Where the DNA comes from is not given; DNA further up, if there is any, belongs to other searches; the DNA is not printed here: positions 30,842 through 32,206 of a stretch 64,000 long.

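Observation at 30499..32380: MNT antitoxin + HepT (HEPN RNase) toxin fused to a lytic-transglycosylase module + overlapping secreted protein: an unusual three-gene cassette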

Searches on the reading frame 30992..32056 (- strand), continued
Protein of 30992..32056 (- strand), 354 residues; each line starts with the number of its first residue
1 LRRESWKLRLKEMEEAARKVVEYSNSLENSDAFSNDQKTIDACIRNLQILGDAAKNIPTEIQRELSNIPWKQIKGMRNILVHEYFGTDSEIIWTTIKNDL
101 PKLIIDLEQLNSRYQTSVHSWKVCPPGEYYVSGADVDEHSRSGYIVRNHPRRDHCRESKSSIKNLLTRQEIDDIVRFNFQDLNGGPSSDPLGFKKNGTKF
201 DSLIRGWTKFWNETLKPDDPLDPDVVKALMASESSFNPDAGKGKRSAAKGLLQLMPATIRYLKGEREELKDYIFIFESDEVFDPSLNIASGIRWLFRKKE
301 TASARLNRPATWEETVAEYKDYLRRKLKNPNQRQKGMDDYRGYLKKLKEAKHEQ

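Call 36: search_protein_families(library=pfam, proteins=[L019:4585-4929:+, L019:4356-4607:+, L043:4614-4952:+, L043:4351-4608:+, L074:3945-4265:+, L074:3639-3932:+, L087:416-727:+, L087:160-411:+, L031:736-1032:+, L031:512-787:+], max_evalue=0.001)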
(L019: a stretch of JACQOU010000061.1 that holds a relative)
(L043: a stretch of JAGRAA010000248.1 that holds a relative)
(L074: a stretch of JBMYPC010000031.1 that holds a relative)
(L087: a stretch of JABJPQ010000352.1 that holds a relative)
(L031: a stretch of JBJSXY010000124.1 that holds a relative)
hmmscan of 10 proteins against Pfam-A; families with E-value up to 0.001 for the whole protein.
L019:4585-4929:+ (115 aa): 3 families
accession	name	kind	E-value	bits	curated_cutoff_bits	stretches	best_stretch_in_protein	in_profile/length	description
PF15919.11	HicB_lk_antitox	-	1.1e-13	51.9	27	1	12-71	1-61/123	HicB_like antitoxin of bacterial toxin-antitoxin system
PF05534.18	HicB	-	1.7e-11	44.3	21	1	69-111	9-51/51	HicB family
PF21748.3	UPF0150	-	7.4e-06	26.2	27.3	1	20-59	16-55/64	UPF0150-like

L019:4356-4607:+ (84 aa): 1 family
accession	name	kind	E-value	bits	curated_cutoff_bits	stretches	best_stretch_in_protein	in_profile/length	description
PF07927.17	HicA_toxin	-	2.7e-10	40.7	27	1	20-68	1-52/58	HicA toxin of bacterial toxin-antitoxin,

L043:4614-4952:+ (113 aa): 0 families

L043:4351-4608:+ (86 aa): 1 family
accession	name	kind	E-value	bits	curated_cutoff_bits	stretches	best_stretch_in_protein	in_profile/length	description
PF02604.26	PhdYeFM_antitox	-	6.8e-06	26.2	29.8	1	1-70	1-70/74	Antitoxin Phd_YefM, type II toxin-antitoxin system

L074:3945-4265:+ (107 aa): 4 families
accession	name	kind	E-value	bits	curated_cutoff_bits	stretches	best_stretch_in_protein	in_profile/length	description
PF01381.28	HTH_3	-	1e-11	45.1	23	1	25-77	1-53/55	Helix-turn-helix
PF12844.13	HTH_19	-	5.7e-08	33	30.2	1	22-77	1-56/64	Helix-turn-helix domain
PF13413.12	HTH_25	-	6.9e-06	26.2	24.6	1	26-57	3-34/62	Helix-turn-helix domain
PF13560.12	HTH_31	-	1.2e-05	26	27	1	25-76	6-58/64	Helix-turn-helix domain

L074:3639-3932:+ (98 aa): 0 families

L087:416-727:+ (104 aa): 2 families
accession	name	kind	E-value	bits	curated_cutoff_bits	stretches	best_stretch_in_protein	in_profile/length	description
PF12728.13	HTH_17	-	4.6e-12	46.5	27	1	57-102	1-46/51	Helix-turn-helix domain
PF10049.14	DUF2283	-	3e-09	37.3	23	1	2-47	1-47/49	Protein of unknown function (DUF2283)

L087:160-411:+ (84 aa): 1 family
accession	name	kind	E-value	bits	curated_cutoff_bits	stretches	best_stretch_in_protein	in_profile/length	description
PF14076.12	DUF4258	-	1.6e-06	28.7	25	1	11-65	2-58/71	Domain of unknown function (DUF4258)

L031:736-1032:+ (99 aa): 0 families

L031:512-787:+ (92 aa): 1 family
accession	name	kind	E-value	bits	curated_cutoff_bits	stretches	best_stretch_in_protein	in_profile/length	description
PF13711.11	DUF4160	-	1.9e-18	66.8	23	1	13-76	1-64/65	Domain of unknown function (DUF4160)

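Call 38: predict_structure(alignment_id=A2)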
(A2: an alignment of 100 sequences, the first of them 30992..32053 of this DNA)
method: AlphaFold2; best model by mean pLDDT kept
length: 353 residues; sequences in the alignment: 100
mean_pLDDT: 96.3   pTM: 0.91
mean pLDDT of the five models: 96.3, 95.7, 95.6, 95.6, 95.4
residues with pLDDT >= 90: 337; 70-90: 11; 50-70: 5; < 50: 0
segments of 3 or more residues with pLDDT < 50: none
pLDDT, mean of each block of 10 residues (from residue 1): 92 98 97 96 95 97 97 85 75 96 98 97 98 97 97 97 98 97 97 98 98 98 99 98 98 98 97 98 99 98 98 98 97 98 98 91
secondary structure, 60 per line:
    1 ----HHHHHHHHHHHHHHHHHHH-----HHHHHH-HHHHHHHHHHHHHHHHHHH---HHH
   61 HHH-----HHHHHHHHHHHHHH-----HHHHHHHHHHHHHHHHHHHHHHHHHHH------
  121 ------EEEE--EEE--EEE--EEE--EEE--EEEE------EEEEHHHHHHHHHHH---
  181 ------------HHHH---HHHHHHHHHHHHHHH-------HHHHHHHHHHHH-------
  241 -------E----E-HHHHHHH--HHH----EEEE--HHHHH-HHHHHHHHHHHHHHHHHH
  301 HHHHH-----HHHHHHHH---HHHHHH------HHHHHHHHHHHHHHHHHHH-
elements in order: H5-23 H29-34 H36-54 H58-63 H69-82 H88-114 E127-130 E133-135 E138-140 E143-145 E148-150 E153-156 E163-166 H167-177 H193-196 H200-214 H222-233 H255-261 E271-274 H277-281 H283-305 H311-318 H322-327 H334-352

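Call 43: fold_search(model_id=the predicted structure, library=pdb)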
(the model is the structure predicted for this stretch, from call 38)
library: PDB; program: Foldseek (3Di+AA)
matches with E <= 10: 224; with E <= 0.001: 0
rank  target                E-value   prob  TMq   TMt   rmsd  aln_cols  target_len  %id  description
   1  6ghy_B                3.7e-03  1.00  0.29  0.49  10.2       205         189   15  Structure of Lytic Transglycosylase MltE inactive mutant E64Q from E.coli (released 2018-10-31)
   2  1qte                  1.3e-02  1.00  0.24  0.15  12.0       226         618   17  CRYSTAL STRUCTURE OF THE 70 KDA SOLUBLE LYTIC TRANSGLYCOSYLASE SLT70 FROM ESCHERICHIA COLI AT 1.90 A RESOLUTION IN COMPL (released 1999-08-31)
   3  1sly                  1.7e-02  0.99  0.22  0.14  12.2       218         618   16  COMPLEX OF THE 70-KDA SOLUBLE LYTIC TRANSGLYCOSYLASE WITH BULGECIN A (released 1996-08-17)
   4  3bkh                  3.3e-02  1.00  0.29  0.37   5.6       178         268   13  Crystal structure of the bacteriophage phiKZ lytic transglycosylase, gp144 (released 2008-01-08)
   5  6m6u_H                3.9e-02  1.00  0.23  0.54   4.6       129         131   19  Crystal structure the toxin-antitoxin MntA-HpeT mutant-D39ED41E (released 2020-09-30)
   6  5ohu                  6.2e-02  1.00  0.29  0.18   9.0       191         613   17  The X-ray Structure of Lytic Transglycosylase Slt from Pseudomonas aeruginosa (released 2018-04-18)
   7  5yep_C                7.5e-02  1.00  0.24  0.58   3.9       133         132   20  Crystal structure of SO_3166-SO_3165 from Shewanella oneidensis (released 2018-03-28)
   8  6m6u_G                9.4e-02  1.00  0.24  0.57   3.7       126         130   20  Crystal structure the toxin-antitoxin MntA-HpeT mutant-D39ED41E (released 2020-09-30)
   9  6m6w_H                1.8e-01  1.00  0.23  0.56   4.7       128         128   19  Crystal structure the toxin-antitoxin MntA-HpeT mutant-Y104A (released 2020-09-30)
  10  7ae8_B                2.1e-01  1.00  0.25  0.55   4.1       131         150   20  Crystal structure of HEPN(R102A) toxin (released 2020-12-30)
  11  7bxo_D                2.2e-01  1.00  0.23  0.57   3.7       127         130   19  Crystal structure of the toxin-antitoxin with AMP-PNP (released 2020-09-30)
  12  7ae8_D                2.8e-01  1.00  0.25  0.55   4.2       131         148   19  Crystal structure of HEPN(R102A) toxin (released 2020-12-30)
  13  7ae8_C                3.1e-01  1.00  0.24  0.52   4.4       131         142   20  Crystal structure of HEPN(R102A) toxin (released 2020-12-30)
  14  6m6u_D                3.1e-01  0.99  0.23  0.52   4.1       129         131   19  Crystal structure the toxin-antitoxin MntA-HpeT mutant-D39ED41E (released 2020-09-30)
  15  6m6w_B                3.4e-01  1.00  0.24  0.54   4.0       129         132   19  Crystal structure the toxin-antitoxin MntA-HpeT mutant-Y104A (released 2020-09-30)
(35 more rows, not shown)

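Call 44: search_protein_families(library=phrogs, proteins=[window:30992-32056:-, P0053, P0083, L004:5723-6235:+, L007:5876-6475:+], max_evalue=0.01)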
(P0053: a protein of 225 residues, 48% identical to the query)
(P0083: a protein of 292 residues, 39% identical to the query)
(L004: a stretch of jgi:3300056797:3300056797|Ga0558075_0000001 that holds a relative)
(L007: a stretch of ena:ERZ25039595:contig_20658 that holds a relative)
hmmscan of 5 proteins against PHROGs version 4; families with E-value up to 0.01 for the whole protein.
window:30992-32056:- (354 aa): 7 families
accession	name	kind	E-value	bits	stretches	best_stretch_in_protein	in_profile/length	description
phrog_669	-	lysis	7.8e-07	27.8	1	221-293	934-996/1946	endolysin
phrog_13530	-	unknown function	0.00056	19.1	1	222-269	621-666/997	-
phrog_4067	-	other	0.001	18.5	1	221-311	683-769/980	transglycosylase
phrog_2013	-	tail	0.0017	18.2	1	223-293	483-539/657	lytic tail protein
phrog_14342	-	tail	0.0046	17.7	1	221-262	154-193/272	lytic tail fiber protein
phrog_13449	-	other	0.0056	17.2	1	220-261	19-58/269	transglycosylase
phrog_342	-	head and packaging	0.0057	15.7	1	221-275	28-71/1235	internal virion protein with endolysin domain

P0053 (225 aa): 5 families
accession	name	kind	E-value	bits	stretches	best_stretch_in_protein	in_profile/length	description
phrog_4067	-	other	3.2e-05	23.5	1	94-188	683-770/980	transglycosylase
phrog_669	-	lysis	0.00059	18.2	1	90-171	930-998/1946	endolysin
phrog_3201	-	tail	0.0008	18.1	1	95-187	2035-2122/2408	tail fiber protein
phrog_32437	-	unknown function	0.0015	19.5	1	95-171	86-148/205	-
phrog_19349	-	unknown function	0.0023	18.7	1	94-176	83-151/204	-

P0083 (292 aa): 0 families

L004:5723-6235:+ (171 aa): 0 families

L007:5876-6475:+ (200 aa): 0 families

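Call 53: find_encoding_contigs(protein=P0001, flank=10000, max_places=2)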
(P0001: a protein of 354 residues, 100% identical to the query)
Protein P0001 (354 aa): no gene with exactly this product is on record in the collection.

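Call 54: search_protein_families(library=pfam, proteins=[L026:5698-6513:+, L065:5286-6269:+, L089:5747-6634:+, P0109, L062:866-2125:+], max_evalue=0.01)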
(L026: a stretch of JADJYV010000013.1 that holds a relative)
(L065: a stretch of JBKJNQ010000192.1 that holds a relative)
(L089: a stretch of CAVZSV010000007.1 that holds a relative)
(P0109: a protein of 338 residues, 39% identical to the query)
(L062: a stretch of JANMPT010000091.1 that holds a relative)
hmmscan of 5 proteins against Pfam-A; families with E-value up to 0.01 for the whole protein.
L026:5698-6513:+ (272 aa): 0 families

L065:5286-6269:+ (328 aa): 1 family
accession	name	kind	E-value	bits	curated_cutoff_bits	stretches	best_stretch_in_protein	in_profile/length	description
PF00704.34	Glyco_hydro_18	-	2.2e-07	31.3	29.6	1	67-227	28-183/317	Glycosyl hydrolases family 18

L089:5747-6634:+ (296 aa): 0 families

P0109 (338 aa): 1 family
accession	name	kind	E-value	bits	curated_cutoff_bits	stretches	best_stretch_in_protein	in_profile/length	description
PF01464.25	SLT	-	3.7e-09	36.6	21.3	1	205-288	12-85/117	Transglycosylase SLT domain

L062:866-2125:+ (420 aa): 2 families
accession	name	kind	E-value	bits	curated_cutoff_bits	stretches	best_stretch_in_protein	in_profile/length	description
PF01464.25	SLT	-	1.9e-11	44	21.3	1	289-366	12-77/117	Transglycosylase SLT domain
PF18013.6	Phage_lysozyme2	-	0.0073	16.9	28.2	0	298-334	27-63/140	Phage tail lysozyme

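Call 58: search_protein_families(library=pfam, proteins=[L015:724-951:+, L015:461-766:+, L020:2403-2657:+, L046:4643-4918:+, L049:212-439:+, L053:2-286:+, L072:1889-2206:+, L077:1093-1320:+, L077:894-1136:+, L079:209-511:+], max_evalue=0.01)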
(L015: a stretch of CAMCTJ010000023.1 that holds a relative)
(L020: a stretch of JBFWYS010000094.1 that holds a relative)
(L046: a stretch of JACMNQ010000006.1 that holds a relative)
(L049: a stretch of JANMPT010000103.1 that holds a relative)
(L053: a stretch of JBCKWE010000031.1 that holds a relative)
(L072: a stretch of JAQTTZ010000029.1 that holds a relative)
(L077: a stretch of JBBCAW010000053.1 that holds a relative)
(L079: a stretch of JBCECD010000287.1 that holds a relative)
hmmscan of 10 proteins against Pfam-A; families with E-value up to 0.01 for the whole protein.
L015:724-951:+ (76 aa): 1 family
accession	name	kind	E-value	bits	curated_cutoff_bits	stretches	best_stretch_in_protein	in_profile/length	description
PF10049.14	DUF2283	-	3e-07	30.9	23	1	22-68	2-49/49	Protein of unknown function (DUF2283)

L015:461-766:+ (102 aa): 1 family
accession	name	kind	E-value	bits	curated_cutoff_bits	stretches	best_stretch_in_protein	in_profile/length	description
PF14076.12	DUF4258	-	1.7e-07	31.9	25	1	27-83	1-46/71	Domain of unknown function (DUF4258)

L020:2403-2657:+ (85 aa): 8 families
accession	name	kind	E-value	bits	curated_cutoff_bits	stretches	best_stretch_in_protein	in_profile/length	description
PF13671.12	AAA_33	-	5e-05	24.1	27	1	11-71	3-67/143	AAA domain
PF13304.12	AAA_21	-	0.00011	22.8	27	1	9-57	1-59/304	AAA domain, putative AbiEii toxin, Type IV TA system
PF13166.12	AAA_13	-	0.00022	20.5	36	1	5-41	14-52/713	AAA domain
PF13476.12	AAA_23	-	0.00033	21.8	27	1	7-27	19-39/201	AAA domain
PF13479.12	AAA_24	-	0.0014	19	27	1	11-56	6-34/195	AAA domain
PF06414.18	Zeta_toxin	-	0.0016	18.4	22.3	1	4-43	13-54/199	Zeta toxin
PF02463.25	SMC_N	-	0.0018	18.2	40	1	6-27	23-44/220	RecF/RecN/SMC N terminal domain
PF06745.19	ATPase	-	0.005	16.7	26.6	1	8-31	20-43/231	KaiC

L046:4643-4918:+ (92 aa): 0 families

L049:212-439:+ (76 aa): 0 families

L053:2-286:+ (95 aa): 0 families

L072:1889-2206:+ (106 aa): 0 families

L077:1093-1320:+ (76 aa): 0 families

L077:894-1136:+ (81 aa): 0 families

L079:209-511:+ (101 aa): 1 family
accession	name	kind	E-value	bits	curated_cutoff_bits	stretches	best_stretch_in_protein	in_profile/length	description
PF07508.19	Recombinase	-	2e-06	28.4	21.1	1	38-87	3-51/102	Recombinase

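Call 70: search_solved_structures(query=A2, max_evalue=0.01)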
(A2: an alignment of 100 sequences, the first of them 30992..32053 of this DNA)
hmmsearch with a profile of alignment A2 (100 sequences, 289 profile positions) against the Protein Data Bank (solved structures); distinct sequences matched with E-value up to 0.01: 3.
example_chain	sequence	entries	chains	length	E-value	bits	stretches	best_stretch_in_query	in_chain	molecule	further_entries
9b45_a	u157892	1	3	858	0.0029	20.1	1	146-199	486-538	gp41 Tape measure protein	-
4c5f_A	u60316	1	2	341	0.0054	19.2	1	157-197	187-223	MEMBRANE-BOUND LYTIC MUREIN TRANSGLYCOSYLASE C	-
9vi7_A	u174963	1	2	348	0.0061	19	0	157-197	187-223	lytic transglycosylase c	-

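Call 71: find_encoding_contigs(protein=P0037, flank=4000, max_places=2)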
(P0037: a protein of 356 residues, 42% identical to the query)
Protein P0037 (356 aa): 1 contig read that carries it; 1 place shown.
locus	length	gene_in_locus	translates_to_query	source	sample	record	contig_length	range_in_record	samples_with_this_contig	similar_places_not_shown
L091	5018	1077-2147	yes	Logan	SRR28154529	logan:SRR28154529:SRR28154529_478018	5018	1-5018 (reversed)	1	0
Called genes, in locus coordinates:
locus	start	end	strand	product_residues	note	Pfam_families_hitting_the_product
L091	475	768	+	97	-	PF14384:BrnA_antitoxin, PF12441:CopG_antitoxin (weak)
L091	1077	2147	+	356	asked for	PF01464:SLT (weak)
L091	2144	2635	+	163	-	-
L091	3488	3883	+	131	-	PF13441:Gly-zipper_YMGG, PF13488:Gly-zipper_Omp (weak), PF05433:Rick_17kDa_Anti (weak)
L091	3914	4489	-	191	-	-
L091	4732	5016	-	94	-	?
